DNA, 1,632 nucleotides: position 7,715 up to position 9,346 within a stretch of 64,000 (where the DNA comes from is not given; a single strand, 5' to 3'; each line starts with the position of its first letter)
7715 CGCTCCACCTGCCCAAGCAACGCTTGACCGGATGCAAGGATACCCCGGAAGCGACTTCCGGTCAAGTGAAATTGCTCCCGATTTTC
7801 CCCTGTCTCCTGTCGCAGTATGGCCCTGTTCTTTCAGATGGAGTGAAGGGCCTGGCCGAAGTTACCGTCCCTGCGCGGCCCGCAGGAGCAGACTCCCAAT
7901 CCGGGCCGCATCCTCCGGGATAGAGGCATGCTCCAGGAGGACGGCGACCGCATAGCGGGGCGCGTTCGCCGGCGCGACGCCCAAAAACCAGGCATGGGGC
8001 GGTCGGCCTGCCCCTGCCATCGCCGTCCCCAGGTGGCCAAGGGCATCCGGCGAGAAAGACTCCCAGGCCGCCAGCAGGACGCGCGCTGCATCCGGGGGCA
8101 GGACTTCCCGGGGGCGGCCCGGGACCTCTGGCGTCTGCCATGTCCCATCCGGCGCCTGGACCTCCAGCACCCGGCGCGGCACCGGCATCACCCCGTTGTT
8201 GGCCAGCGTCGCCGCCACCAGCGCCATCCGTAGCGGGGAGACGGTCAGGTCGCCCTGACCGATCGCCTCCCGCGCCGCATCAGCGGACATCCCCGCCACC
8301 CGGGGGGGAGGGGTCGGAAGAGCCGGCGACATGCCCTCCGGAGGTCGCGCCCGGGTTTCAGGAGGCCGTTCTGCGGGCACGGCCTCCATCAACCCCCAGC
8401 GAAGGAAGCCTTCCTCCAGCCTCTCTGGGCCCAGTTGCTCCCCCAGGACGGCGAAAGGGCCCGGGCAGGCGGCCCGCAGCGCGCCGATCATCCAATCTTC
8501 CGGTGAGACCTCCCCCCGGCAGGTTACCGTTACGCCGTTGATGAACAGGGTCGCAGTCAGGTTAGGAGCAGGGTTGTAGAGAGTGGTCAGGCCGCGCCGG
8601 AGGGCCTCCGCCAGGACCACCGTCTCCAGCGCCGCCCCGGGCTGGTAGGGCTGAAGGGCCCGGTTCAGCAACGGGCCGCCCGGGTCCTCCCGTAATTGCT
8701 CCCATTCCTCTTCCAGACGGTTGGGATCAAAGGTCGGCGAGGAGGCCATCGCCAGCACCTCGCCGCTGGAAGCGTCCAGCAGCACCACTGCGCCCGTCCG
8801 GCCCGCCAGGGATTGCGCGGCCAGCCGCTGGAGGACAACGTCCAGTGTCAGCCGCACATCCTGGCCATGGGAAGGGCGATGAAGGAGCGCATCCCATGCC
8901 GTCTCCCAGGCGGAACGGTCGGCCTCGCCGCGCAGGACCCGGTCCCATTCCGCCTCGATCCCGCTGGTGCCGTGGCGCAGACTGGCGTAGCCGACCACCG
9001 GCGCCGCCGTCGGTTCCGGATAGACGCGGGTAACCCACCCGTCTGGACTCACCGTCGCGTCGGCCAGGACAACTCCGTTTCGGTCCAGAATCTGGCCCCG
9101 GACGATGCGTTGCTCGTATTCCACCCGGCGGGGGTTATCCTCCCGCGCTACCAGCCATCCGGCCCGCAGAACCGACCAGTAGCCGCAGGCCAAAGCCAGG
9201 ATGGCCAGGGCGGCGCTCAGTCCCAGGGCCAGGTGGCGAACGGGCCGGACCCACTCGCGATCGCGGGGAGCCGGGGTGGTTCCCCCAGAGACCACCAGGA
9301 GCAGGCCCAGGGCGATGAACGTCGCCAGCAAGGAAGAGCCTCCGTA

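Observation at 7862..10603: SEDS polymerase fused to a PBP transpeptidase domain with all three catalytic motifs mutated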

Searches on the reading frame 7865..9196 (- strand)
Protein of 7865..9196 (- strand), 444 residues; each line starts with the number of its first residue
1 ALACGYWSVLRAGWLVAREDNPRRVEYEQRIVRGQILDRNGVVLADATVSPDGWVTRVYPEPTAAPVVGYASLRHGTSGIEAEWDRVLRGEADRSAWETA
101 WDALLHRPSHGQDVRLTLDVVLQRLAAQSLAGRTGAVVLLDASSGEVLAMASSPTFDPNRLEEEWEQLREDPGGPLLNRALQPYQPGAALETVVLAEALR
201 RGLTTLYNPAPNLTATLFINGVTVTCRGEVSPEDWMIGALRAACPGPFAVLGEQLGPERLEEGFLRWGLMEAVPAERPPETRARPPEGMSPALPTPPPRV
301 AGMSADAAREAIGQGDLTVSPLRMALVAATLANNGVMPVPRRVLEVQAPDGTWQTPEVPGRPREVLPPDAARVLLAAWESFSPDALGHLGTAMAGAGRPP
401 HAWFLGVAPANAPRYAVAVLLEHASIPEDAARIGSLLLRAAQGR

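Call 17: search_solved_structures(query=window:7865-9196:-, show_alignments=5, max_evalue=1e-15)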
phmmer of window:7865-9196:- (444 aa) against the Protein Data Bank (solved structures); distinct sequences matched with E-value up to 1e-15: 34.
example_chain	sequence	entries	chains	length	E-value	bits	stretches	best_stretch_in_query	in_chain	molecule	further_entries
4mnr_A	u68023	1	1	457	1.1e-34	123.2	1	21-432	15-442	Peptidoglycan glycosyltransferase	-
3un7_A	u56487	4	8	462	1.1e-32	116.7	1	28-425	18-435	Penicillin-binding protein A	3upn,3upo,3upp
3lo7_A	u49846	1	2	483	1.6e-32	116.1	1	28-425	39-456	Penicillin-binding protein A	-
4n1x_A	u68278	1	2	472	1.3e-30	109.8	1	27-423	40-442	Peptidoglycan glycosyltransferase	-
4ra7_A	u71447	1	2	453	1.9e-30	109.3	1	21-423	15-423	Peptidoglycan glycosyltransferase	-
4jbf_A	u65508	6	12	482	1.9e-30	109.3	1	20-423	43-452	Peptidoglycan glycosyltransferase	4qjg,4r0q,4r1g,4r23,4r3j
8zpc_A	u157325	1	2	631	5.6e-26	94.6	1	79-341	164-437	Peptidoglycan D,D-transpeptidase MrdA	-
7zg8_AAA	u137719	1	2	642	5.7e-26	94.6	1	79-341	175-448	Peptidoglycan D,D-transpeptidase MrdA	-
7kis_A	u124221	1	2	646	6e-21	78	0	67-349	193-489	Peptidoglycan D,D-transpeptidase MrdA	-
6pl5_B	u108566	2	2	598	4e-20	75.3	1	57-421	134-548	Penicillin-binding protein 2/cell division protein FtsI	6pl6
8f3z_A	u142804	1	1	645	5.1e-20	74.9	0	73-202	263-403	Penicillin binding protein 5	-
6g0k_A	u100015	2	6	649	5.6e-20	74.8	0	73-202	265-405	Low affinity penicillin-binding protein 5 (PBP5)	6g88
6c84_A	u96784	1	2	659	5.9e-20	74.7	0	73-202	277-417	Penicillin-binding protein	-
8f3x_A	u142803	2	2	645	6.1e-20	74.7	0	73-202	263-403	Penicillin binding protein 5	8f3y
8f3v_A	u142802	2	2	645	8.9e-20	74.1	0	73-202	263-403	Penicillin binding protein 5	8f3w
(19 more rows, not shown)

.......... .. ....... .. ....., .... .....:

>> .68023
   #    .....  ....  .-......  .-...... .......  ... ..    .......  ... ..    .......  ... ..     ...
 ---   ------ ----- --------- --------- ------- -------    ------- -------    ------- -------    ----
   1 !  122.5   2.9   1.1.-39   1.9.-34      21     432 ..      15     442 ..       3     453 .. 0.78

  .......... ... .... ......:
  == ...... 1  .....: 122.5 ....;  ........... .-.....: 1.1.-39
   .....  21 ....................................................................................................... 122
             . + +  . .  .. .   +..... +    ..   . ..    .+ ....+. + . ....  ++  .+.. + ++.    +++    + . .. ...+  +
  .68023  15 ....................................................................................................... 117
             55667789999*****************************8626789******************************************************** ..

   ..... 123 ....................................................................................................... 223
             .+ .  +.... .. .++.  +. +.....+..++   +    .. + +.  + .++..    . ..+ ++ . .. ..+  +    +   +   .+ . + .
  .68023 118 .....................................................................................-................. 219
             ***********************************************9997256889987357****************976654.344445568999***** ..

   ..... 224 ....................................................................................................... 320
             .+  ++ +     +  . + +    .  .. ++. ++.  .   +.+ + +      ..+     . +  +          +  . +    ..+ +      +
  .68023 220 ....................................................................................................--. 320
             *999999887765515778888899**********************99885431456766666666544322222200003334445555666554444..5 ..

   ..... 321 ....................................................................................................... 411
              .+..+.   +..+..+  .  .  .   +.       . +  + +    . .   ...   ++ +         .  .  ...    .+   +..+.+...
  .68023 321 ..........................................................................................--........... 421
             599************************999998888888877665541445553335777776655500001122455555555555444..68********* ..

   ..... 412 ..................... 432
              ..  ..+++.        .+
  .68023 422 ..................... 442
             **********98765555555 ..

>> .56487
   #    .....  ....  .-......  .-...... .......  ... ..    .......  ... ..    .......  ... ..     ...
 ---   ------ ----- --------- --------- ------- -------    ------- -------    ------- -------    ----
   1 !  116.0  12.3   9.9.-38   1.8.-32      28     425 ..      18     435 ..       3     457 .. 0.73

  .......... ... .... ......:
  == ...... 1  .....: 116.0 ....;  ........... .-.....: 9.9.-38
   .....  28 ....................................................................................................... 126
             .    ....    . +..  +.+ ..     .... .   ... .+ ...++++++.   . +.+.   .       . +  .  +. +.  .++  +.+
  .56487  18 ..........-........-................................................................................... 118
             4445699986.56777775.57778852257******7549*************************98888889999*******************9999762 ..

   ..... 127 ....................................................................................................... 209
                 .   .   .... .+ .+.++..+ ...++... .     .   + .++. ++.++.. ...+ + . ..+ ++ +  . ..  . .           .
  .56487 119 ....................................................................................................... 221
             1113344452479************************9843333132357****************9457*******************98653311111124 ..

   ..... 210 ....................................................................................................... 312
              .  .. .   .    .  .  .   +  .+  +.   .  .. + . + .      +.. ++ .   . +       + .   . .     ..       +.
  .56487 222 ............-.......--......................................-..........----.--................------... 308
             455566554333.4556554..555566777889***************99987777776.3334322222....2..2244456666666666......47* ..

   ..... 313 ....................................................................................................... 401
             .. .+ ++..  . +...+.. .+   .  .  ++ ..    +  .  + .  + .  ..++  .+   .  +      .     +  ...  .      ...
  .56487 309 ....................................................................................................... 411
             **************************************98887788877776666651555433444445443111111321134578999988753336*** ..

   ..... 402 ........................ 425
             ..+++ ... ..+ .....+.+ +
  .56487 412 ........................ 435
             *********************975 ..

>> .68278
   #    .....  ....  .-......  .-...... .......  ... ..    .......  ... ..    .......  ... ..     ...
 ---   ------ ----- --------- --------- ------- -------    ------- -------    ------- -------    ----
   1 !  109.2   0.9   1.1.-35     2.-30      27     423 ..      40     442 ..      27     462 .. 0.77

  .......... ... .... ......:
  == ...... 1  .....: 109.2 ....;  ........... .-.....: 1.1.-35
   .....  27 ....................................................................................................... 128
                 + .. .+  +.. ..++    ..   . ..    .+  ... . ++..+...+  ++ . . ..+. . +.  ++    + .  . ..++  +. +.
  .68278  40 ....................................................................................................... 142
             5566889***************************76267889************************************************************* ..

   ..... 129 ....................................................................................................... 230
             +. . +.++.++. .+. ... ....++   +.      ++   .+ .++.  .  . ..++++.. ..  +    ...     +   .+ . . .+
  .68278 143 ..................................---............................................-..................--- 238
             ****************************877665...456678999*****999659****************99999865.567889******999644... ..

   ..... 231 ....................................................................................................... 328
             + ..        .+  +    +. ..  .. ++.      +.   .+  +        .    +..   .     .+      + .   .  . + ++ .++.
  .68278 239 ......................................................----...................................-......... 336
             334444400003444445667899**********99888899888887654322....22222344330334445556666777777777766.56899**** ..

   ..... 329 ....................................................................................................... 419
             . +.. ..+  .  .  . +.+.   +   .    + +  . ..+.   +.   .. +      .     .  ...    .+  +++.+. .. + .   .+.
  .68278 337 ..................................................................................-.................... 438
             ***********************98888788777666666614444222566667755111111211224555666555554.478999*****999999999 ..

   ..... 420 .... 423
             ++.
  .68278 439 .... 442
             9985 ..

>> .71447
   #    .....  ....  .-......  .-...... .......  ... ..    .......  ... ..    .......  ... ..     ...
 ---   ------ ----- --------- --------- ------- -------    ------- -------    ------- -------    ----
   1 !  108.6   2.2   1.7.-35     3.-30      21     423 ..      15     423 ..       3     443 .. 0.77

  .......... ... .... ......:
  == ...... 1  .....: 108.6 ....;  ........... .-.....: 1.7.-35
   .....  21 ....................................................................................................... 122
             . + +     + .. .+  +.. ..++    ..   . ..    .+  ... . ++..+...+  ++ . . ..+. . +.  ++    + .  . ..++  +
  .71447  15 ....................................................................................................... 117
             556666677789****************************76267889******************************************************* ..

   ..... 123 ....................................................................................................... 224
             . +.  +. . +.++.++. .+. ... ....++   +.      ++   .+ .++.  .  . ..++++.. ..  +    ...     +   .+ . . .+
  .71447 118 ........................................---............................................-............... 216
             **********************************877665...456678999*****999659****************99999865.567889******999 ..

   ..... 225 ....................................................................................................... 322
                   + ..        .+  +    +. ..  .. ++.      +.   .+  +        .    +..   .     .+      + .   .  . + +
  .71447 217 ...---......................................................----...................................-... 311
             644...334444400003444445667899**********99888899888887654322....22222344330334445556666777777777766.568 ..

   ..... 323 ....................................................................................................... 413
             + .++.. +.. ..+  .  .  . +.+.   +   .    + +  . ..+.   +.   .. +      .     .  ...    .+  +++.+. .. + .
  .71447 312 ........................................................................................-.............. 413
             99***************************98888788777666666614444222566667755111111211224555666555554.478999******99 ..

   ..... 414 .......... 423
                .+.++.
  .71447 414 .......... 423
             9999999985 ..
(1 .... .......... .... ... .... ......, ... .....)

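Call 25: search_protein_representatives(protein=window:7865-9196:-)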
Query: 444 residues. Proteins with E-value up to 0.001 (for the whole library): 15894; up to 1e-10: 6586; up to 1e-30: 751. The best 150 are listed.
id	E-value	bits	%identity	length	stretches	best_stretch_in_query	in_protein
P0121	1.9e-122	425.8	55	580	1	3-440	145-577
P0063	2.5e-112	392.4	66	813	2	174-442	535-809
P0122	1.1e-106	373.9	55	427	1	16-443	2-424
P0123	5.3e-106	371.6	50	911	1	3-441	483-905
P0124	4.5e-102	358.6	49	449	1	3-436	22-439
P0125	3.5e-101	355.7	45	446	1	1-441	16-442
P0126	5.1e-92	325.5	49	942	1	1-441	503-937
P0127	6.8e-87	308.6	47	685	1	1-443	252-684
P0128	3.1e-85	303.1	47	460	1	1-440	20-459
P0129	3.9e-84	299.5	46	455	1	1-442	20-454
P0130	8.5e-84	298.4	46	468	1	2-443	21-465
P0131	1.0e-82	294.8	44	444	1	1-438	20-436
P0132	3.1e-81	289.9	47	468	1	4-439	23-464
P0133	2.4e-79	283.7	43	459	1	1-431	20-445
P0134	3.2e-79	283.3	45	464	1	1-441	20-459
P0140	3.7e-75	269.9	45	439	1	1-441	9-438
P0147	3.2e-73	263.5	44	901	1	1-441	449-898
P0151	7.5e-72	259.0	43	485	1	3-426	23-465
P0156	1.8e-69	251.2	37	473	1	1-440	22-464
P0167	2.1e-65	237.7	37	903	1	2-441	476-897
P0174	3.2e-64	233.9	40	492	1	3-426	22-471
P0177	1.6e-63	231.5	40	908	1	1-436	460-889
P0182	6.4e-63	229.6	37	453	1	2-437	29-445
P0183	7.5e-63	229.3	41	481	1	2-427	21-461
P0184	7.9e-63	229.3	41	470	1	2-425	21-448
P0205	1.1e-60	222.2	42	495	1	1-421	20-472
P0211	9.6e-60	219.1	43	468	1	5-426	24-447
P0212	1.3e-59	218.7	37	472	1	5-430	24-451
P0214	2.4e-59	217.8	33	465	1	3-438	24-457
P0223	5.0e-58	213.4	42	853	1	2-434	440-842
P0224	7.3e-58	212.9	41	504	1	3-431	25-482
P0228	1.3e-57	212.1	40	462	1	5-427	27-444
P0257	6.6e-55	203.1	38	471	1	2-441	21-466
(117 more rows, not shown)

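Call 32: list_cluster_members(proteins=[P0125, P0131, P0140, P0156, P0182, P0214, P0147, P0177, P0167, P0223])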
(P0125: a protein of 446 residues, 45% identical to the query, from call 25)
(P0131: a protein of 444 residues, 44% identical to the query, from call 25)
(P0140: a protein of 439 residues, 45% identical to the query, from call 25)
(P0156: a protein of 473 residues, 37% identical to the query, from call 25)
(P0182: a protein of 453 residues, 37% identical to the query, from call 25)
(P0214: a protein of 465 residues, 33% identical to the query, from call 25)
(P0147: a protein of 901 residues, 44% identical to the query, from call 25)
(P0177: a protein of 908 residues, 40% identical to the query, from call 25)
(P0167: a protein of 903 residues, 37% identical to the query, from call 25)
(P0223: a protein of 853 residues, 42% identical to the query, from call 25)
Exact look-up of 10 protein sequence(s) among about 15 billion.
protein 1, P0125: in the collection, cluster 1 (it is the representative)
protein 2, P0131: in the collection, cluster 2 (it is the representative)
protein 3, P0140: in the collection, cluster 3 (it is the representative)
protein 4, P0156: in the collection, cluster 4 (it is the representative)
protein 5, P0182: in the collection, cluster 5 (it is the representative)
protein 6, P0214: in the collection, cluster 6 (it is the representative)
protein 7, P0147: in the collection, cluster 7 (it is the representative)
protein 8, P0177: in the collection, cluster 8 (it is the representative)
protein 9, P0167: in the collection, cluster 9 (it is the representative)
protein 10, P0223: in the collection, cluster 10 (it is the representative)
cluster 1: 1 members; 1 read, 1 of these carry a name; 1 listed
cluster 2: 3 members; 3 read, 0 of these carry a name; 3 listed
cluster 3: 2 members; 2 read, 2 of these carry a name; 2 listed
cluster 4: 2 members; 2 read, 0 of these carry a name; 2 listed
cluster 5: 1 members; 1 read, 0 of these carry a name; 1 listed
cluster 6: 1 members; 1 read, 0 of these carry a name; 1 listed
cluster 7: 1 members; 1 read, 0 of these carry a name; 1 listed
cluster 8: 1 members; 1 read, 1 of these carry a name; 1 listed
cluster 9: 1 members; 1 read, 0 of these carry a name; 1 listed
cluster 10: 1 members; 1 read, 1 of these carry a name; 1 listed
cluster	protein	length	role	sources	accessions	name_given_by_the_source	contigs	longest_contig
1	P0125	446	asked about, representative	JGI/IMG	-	peptidoglycan glycosyltransferase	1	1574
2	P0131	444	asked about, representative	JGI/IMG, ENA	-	-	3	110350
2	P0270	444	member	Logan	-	-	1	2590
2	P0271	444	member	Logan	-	-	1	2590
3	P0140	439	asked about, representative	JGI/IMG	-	peptidoglycan glycosyltransferase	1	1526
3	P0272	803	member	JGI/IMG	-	cell division protein FtsW (lipid II flippase)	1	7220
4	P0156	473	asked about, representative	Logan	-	-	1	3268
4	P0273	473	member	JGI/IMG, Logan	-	-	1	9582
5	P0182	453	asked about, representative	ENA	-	-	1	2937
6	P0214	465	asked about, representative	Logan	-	-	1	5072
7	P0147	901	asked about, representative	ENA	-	-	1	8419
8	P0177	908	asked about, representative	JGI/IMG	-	cell division protein FtsI/penicillin-binding protein 2/cell division protein FtsW (lipid ...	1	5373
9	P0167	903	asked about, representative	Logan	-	-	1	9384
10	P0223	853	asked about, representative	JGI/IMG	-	cell division protein FtsW (lipid II flippase)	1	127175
